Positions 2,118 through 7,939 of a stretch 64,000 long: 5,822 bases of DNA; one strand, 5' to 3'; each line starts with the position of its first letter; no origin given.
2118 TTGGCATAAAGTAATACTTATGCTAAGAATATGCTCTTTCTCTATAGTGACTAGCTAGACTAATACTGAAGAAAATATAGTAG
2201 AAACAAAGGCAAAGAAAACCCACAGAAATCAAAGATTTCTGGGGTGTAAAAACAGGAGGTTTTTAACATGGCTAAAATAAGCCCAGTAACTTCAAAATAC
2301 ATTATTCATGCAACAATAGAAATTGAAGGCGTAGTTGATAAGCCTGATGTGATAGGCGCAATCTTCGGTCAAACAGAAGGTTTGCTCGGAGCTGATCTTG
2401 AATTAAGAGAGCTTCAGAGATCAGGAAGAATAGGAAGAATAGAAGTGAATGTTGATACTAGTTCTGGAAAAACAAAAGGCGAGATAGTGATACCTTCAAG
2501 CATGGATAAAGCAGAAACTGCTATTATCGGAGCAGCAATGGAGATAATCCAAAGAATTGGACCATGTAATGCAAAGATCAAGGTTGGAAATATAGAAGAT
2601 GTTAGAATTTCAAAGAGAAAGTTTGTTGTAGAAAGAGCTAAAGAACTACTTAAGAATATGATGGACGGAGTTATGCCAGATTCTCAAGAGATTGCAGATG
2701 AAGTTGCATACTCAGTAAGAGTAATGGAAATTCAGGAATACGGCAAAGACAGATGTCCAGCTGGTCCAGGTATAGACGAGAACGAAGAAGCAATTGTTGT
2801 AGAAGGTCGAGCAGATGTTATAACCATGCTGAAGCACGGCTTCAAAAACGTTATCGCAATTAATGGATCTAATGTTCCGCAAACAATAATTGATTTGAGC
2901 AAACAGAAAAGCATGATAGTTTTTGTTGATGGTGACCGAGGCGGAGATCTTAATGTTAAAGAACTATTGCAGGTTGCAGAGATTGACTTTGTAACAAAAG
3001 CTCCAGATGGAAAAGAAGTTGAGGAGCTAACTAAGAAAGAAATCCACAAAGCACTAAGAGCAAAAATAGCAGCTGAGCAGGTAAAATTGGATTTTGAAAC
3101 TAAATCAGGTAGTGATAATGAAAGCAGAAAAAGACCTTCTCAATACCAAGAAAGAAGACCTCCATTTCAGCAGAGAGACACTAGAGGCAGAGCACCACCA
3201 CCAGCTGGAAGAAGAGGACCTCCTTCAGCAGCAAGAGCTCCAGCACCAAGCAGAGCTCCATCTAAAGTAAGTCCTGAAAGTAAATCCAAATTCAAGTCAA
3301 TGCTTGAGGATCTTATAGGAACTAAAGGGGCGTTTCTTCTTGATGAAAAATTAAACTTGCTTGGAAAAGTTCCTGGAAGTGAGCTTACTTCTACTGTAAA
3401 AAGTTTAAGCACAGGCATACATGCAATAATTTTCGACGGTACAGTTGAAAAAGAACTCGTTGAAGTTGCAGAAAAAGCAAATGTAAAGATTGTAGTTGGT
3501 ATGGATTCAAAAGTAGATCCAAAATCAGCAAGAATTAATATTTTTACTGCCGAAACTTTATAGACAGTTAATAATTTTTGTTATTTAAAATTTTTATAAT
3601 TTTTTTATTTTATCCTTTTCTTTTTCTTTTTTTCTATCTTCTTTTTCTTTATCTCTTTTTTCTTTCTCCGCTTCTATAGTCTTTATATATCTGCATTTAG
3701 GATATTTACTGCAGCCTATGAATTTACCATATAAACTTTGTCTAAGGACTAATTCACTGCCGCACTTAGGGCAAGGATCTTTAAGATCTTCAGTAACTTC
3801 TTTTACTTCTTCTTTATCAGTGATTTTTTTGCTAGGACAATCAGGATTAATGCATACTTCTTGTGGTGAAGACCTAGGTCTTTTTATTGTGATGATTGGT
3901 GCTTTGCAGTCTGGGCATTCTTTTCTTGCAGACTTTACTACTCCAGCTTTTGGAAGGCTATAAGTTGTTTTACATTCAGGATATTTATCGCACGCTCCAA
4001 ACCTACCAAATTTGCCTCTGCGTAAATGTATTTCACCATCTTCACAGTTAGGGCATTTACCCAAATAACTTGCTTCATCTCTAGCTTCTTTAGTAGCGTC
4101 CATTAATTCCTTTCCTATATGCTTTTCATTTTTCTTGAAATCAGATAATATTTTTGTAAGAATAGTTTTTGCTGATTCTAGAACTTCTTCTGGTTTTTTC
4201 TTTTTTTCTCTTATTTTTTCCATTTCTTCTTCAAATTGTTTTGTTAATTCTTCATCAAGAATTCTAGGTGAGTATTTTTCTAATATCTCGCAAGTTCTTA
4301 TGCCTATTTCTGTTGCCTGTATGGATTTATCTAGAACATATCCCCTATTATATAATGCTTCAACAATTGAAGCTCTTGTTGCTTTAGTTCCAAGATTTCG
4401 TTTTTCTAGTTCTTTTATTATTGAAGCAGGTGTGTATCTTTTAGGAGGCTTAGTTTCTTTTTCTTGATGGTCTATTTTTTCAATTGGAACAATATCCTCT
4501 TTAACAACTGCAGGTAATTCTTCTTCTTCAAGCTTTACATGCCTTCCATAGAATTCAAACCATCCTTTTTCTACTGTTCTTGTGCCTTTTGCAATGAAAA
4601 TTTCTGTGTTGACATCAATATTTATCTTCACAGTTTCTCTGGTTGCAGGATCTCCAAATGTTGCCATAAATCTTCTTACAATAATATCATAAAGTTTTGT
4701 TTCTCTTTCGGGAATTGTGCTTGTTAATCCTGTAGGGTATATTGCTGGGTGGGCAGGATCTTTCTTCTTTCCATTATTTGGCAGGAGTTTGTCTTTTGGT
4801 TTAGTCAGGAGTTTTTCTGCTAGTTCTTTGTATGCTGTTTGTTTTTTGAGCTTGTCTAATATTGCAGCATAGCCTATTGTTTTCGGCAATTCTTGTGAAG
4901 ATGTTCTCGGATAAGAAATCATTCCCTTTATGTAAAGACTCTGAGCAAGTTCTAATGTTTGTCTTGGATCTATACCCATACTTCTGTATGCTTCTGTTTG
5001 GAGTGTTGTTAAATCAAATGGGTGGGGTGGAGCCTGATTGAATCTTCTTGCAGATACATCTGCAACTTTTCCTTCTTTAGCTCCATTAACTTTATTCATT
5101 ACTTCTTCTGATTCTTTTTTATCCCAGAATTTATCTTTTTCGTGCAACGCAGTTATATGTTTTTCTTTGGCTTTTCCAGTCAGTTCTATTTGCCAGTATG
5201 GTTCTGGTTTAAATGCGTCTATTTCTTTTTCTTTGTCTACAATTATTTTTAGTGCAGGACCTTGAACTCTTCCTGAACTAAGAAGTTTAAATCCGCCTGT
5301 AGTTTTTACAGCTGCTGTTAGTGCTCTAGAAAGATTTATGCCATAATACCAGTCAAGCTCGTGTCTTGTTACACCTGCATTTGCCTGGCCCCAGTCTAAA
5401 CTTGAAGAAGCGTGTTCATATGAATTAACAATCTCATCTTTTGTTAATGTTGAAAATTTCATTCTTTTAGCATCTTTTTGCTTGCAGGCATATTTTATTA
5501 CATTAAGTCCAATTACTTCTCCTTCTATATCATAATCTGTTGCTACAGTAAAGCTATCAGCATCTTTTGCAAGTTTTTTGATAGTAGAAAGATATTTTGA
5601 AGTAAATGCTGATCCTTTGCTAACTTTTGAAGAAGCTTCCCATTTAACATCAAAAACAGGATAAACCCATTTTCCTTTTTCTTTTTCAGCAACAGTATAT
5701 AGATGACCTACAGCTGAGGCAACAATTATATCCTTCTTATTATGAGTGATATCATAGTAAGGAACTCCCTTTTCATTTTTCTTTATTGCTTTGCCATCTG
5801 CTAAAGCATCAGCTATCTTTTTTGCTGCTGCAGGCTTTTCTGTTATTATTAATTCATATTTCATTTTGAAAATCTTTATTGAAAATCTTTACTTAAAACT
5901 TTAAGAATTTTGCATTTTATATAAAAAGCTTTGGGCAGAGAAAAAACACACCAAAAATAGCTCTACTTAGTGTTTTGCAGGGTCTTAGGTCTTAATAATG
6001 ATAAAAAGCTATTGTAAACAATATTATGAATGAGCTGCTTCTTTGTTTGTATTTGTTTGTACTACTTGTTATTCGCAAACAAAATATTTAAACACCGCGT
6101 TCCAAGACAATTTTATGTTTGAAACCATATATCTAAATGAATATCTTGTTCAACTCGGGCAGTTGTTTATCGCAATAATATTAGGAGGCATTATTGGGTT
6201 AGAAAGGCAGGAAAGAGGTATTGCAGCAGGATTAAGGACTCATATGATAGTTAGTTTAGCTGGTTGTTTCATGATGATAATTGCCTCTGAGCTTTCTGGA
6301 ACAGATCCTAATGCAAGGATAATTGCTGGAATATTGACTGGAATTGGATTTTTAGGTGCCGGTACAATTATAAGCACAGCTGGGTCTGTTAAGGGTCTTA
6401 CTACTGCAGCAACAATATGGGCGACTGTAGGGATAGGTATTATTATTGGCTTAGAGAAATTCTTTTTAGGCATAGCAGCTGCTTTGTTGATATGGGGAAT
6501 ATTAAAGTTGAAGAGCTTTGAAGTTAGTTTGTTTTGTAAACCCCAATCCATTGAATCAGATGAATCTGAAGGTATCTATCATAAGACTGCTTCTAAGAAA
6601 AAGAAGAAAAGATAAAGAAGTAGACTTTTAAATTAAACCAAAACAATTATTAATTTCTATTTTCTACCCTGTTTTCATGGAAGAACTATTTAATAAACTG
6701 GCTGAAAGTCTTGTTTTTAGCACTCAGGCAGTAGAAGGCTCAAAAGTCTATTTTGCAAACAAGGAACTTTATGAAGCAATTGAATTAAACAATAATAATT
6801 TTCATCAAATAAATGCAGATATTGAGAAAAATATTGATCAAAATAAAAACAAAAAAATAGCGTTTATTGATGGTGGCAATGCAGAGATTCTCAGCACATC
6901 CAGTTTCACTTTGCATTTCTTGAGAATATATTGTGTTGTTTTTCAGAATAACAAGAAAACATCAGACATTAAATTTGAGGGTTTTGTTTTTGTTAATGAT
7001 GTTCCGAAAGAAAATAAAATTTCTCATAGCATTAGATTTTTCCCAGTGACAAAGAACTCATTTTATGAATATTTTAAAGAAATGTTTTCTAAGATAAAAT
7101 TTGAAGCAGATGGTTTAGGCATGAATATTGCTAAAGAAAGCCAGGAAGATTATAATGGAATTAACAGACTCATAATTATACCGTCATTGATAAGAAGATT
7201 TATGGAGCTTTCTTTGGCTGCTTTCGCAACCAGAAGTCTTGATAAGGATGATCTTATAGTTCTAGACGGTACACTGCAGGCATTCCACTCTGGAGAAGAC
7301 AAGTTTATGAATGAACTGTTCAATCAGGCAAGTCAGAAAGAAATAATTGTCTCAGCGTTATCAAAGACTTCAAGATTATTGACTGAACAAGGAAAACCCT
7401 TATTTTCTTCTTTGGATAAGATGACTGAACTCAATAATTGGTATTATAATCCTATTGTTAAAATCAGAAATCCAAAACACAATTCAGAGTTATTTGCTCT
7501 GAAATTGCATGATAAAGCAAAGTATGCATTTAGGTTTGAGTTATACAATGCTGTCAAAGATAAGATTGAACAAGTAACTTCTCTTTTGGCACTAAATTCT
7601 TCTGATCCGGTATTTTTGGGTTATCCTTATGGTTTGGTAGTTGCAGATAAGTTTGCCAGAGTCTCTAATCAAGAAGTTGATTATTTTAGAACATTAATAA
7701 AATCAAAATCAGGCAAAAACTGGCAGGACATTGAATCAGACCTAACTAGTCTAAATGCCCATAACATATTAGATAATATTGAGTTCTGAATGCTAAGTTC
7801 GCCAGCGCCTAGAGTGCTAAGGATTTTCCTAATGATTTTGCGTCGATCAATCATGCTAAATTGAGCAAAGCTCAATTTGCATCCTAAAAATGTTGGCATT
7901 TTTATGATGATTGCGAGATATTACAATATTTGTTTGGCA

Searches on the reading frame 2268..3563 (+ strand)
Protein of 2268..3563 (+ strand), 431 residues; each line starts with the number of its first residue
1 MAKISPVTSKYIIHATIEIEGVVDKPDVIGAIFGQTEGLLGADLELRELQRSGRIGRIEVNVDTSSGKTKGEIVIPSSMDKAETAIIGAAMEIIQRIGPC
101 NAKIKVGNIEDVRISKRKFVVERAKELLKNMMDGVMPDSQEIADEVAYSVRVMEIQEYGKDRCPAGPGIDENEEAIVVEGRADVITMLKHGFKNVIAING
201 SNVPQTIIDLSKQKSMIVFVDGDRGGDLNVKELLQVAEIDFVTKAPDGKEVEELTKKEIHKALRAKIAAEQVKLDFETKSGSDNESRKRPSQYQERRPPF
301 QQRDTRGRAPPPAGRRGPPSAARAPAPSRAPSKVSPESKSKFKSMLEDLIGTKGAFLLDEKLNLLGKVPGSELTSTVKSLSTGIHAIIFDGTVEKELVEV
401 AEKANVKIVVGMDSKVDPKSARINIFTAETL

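Call 20: search_protein_families(library=pfam, proteins=[window:2268-3563:+], max_evalue=0.001)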
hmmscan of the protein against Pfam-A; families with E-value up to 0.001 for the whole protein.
window:2268-3563:+ (431 aa): 3 families
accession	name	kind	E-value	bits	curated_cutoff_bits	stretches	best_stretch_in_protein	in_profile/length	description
PF13662.12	Toprim_4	-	1.2e-08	35.5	25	1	174-235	2-72/85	Toprim domain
PF01751.28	Toprim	-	1.9e-08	34.8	23.1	1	174-249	1-91/96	Toprim domain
PF13155.12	Toprim_2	-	2.2e-08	34.8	22.1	1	176-252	1-85/88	Toprim-like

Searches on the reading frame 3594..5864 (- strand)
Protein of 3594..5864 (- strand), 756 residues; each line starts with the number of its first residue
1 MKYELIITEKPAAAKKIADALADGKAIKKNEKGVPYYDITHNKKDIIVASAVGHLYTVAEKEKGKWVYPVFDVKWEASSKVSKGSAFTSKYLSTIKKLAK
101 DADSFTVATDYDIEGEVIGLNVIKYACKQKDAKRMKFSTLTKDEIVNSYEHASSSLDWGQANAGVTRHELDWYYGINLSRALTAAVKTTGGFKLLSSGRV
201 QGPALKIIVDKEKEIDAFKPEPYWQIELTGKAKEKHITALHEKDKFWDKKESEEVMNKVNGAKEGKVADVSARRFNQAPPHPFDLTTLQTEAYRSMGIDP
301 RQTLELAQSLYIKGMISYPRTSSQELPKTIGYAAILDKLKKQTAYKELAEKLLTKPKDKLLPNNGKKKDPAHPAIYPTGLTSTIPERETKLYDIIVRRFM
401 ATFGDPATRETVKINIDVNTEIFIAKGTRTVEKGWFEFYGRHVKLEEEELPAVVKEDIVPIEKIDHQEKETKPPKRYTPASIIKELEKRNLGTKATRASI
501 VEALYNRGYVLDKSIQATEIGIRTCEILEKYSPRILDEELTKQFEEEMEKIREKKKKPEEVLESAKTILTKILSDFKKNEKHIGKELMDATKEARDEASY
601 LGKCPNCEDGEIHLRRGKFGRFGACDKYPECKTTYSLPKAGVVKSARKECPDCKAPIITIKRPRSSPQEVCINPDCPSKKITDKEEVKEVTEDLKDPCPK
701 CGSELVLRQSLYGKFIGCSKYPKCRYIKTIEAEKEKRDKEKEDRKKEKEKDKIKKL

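Call 20: search_protein_families(library=pfam, proteins=[window:3594-5864:-], max_evalue=0.001)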
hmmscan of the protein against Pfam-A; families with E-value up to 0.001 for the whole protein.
window:3594-5864:- (756 aa): 3 families
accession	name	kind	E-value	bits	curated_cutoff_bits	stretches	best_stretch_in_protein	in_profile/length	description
PF01131.25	Topoisom_bac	-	3e-122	409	35.1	1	157-562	3-410/411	DNA topoisomerase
PF01396.24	Zn_ribbon_Top1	-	2.1e-27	95.1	32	2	698-731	4-37/39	Topoisomerase DNA binding C4 zinc finger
PF01751.28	Toprim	-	2.2e-12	47.4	23.1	1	4-139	1-95/96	Toprim domain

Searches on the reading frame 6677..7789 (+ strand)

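Call 20: search_protein_families(library=pfam, proteins=[window:6677-7789:+], max_evalue=0.001)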
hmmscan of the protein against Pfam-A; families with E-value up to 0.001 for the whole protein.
window:6677-7789:+ (370 aa): 1 family
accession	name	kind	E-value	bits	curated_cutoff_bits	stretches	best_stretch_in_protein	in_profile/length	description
PF09376.16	NurA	-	7.6e-08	32.6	21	1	60-329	2-254/254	NurA domain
